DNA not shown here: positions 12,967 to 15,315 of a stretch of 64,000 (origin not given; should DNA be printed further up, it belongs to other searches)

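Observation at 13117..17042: Translationally coupled pair of secreted transglutaminase-like proteins: one with the Cys-His-Asp core, one catalytically dead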

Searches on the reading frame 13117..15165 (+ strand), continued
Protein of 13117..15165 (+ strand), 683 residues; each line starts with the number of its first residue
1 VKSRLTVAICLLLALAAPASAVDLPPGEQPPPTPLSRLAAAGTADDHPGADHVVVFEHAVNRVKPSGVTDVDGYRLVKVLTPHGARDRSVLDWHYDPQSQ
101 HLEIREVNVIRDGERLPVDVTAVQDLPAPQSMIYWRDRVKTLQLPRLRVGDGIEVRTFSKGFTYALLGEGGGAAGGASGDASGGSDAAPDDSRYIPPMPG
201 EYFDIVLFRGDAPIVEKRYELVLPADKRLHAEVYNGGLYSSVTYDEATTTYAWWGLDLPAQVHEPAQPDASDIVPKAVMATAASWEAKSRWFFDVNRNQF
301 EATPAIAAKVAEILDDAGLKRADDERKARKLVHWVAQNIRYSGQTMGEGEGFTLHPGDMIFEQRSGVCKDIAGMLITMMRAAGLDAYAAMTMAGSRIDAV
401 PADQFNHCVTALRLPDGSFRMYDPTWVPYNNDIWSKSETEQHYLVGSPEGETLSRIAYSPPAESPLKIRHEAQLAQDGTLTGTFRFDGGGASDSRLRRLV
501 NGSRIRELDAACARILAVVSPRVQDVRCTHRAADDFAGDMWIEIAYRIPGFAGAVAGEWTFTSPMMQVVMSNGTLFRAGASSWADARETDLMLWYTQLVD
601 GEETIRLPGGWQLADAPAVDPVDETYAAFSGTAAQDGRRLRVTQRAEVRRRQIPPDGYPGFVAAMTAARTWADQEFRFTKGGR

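Call 28: search_solved_structures(query=A1, max_evalue=0.1, show_alignments=3)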
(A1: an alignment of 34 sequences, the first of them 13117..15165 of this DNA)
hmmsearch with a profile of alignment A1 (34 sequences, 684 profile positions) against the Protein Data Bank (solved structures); distinct sequences matched with E-value up to 0.1: 1.
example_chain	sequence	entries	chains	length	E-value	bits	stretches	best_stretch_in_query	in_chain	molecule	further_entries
3kd4_A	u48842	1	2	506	3e-05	25.7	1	200-289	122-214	Putative protease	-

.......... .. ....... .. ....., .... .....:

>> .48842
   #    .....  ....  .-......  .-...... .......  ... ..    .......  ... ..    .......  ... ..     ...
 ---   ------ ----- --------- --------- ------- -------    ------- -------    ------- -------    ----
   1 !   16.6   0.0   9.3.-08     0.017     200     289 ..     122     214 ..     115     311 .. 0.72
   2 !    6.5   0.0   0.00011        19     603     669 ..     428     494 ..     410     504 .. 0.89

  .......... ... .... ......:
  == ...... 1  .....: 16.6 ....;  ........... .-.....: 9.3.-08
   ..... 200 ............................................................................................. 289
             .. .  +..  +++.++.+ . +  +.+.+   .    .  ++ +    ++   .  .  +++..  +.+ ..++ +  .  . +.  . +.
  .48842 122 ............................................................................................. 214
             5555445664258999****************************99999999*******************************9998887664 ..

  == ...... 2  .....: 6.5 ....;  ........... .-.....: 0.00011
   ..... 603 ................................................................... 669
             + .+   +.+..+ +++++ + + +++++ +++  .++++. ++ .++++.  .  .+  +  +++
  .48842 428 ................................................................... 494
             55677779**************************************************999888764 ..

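Call 35: predict_structure(alignment_id=A1)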
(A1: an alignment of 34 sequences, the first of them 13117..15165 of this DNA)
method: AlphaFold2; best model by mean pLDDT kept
length: 683 residues; sequences in the alignment: 34
mean_pLDDT: 73.4   pTM: 0.63
mean pLDDT of the five models: 73.4, 72.8, 68.0, 67.6, 66.1
residues with pLDDT >= 90: 242; 70-90: 200; 50-70: 100; < 50: 141
segments of 3 or more residues with pLDDT < 50: 17-28, 131-135, 163-186, 339-367, 387-415, 417-457
pLDDT, mean of each block of 10 residues (from residue 1): 71 57 49 87 90 96 83 96 94 78 94 94 80 59 95 95 38 24 44 60 79 94 86 82 91 92 72 75 57 54 77 89 74 56 31 36 47 69 60 29 38 47 38 31 32 41 89 95 92 74 73 92 94 77 96 83 94 88 76 82 94 86 94 93 92 82 94 91 52
secondary structure, 60 per line:
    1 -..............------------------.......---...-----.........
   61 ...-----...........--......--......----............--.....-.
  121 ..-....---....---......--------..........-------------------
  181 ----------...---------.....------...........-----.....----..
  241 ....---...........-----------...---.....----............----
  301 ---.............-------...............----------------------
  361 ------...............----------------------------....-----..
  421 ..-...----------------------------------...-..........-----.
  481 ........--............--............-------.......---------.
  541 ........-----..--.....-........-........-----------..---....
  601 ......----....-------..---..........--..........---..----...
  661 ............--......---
elements in order (helices of 4 or more, strands of 3 or more residues): H2-15 H34-40 E52-63 E69-79 H82-87 E90-95 E100-111 E114-118 E124-127 H131-134 E138-143 E152-161 E203-207 E214-224 E230-234 E239-244 E248-258 E276-280 H285-296 H304-316 H324-338 H367-381 E410-413 E419-422 E465-474 E480-488 H491-502 H505-516 E524-530 E540-548 E558-562 H564-571 H573-580 E597-606 E611-614 E627-636 E639-648 H658-672 E675-680

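Call 39: fold_search(model_id=the predicted structure, library=pdb)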
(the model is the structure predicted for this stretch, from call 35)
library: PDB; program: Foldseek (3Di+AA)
matches with E <= 10: 678; with E <= 0.001: 95
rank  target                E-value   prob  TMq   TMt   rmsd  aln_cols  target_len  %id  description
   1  3kd4_A                2.4e-22  1.00  0.52  0.69   7.0       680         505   12  CRYSTAL STRUCTURE OF A PUTATIVE PROTEASE (BDI_1141) FROM PARABACTEROIDES DISTASONIS ATCC 8503 AT 2.00 A RESOLUTION (released 2009-11-24)
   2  6ezn_A                5.5e-07  1.00  0.18  0.26  19.3       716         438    6  Cryo-EM structure of the yeast oligosaccharyltransferase (OST) complex (released 2018-01-17)
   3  8b6l_O                2.1e-06  1.00  0.19  0.22  19.7       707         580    8  Subtomogram average of the human Sec61-TRAP-OSTA-translocon (released 2022-12-07)
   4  6s7t_E                3.1e-06  1.00  0.16  0.24  20.8       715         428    8  Cryo-EM structure of human oligosaccharyltransferase complex OST-B (released 2019-12-18)
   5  8agb_E                8.3e-06  1.00  0.17  0.25  20.0       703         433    7  Structure of yeast oligosaccharylransferase complex with lipid-linked oligosaccharide bound (released 2022-12-07)
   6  6q4r_A                8.7e-06  1.00  0.19  0.15   6.5       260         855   11  High-resolution crystal structure of ERAP1 with bound phosphinic transition-state analogue inhibitor (released 2019-04-10)
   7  6ryf_A                1.0e-05  1.00  0.19  0.16   6.5       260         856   11  High-resolution crystal structure of ERAP1 in complex with 15mer phosphinic peptide (released 2019-12-18)
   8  4p8q_A                1.1e-05  1.00  0.18  0.15   8.7       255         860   11  Crystal Structure of Human Insulin Regulated Aminopeptidase with Alanine in Active Site (released 2014-12-03)
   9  3mdj_A                1.1e-05  1.00  0.18  0.16  11.2       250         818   12  ER Aminopeptidase, ERAP1, Bound to the Zinc Aminopeptidase Inhibitor, Bestatin (released 2011-03-30)
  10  3mdj_C                1.2e-05  1.00  0.19  0.16  11.1       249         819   12  ER Aminopeptidase, ERAP1, Bound to the Zinc Aminopeptidase Inhibitor, Bestatin (released 2011-03-30)
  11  9gjn_B                1.4e-05  1.00  0.18  0.15   9.0       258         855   12  ERAP1 in complex with 1-[2-(3-oxo-3,4-dihydro-2H-1,4-benzothiazin-4-yl)acetamido]cyclohexane-1-carboxylic acid (released 2025-01-22)
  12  6rqx_A                1.5e-05  1.00  0.18  0.15  10.5       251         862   12  High-resolution crystal structure of ERAP1 in complex with 10mer phosphinic peptide (released 2019-12-18)
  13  4pj6_A                1.5e-05  1.00  0.18  0.15   9.1       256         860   11  Crystal Structure of Human Insulin Regulated Aminopeptidase with Lysine in Active Site (released 2014-12-03)
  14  6mgq_B                1.6e-05  1.00  0.18  0.15   9.5       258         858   12  ERAP1 in the open conformation bound to 10mer phosphinic inhibitor DG014 (released 2019-12-18)
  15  3qnf_A                1.7e-05  1.00  0.19  0.18   7.0       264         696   11  Crystal structure of the open state of human endoplasmic reticulum aminopeptidase 1 ERAP1 (released 2011-02-23)
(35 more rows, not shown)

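Call 66: find_related_loci(query=A1, collection=metagenome_contigs, flank=4000)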
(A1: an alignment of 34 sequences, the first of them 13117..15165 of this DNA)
Query A1 (683 aa) in metagenome_contigs; peptide patterns used: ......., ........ (x = any residue, [..] = any of these).
600 stretches matched a pattern (row limit reached: there are more); 353 encode a relative of the query (tblastn E <= 1e-3); the best 80 are kept; 80 distinct loci.
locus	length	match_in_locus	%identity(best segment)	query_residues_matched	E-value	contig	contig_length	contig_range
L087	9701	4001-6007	70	4-683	0e+0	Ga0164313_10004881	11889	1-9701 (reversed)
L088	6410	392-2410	69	1-683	0e+0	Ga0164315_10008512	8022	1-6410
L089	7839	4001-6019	69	1-683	0e+0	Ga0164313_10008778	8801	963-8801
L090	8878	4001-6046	70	5-683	0e+0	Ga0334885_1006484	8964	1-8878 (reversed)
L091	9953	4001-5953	73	27-683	0e+0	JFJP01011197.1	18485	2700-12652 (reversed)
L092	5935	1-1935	71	42-683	0e+0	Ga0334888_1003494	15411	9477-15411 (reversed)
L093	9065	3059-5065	71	5-683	0e+0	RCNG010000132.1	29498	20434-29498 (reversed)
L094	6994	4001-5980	71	25-683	0e+0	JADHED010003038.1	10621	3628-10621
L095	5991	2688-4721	66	9-683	0e+0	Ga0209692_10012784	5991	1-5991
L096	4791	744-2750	63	5-683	0e+0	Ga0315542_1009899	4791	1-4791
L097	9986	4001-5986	68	9-682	0e+0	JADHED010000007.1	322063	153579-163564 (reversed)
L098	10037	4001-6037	65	5-683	0e+0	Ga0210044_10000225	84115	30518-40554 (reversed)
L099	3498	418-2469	63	7-683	0e+0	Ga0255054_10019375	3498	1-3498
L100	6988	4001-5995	65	20-683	0e+0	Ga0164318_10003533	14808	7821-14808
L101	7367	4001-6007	61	5-683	0e+0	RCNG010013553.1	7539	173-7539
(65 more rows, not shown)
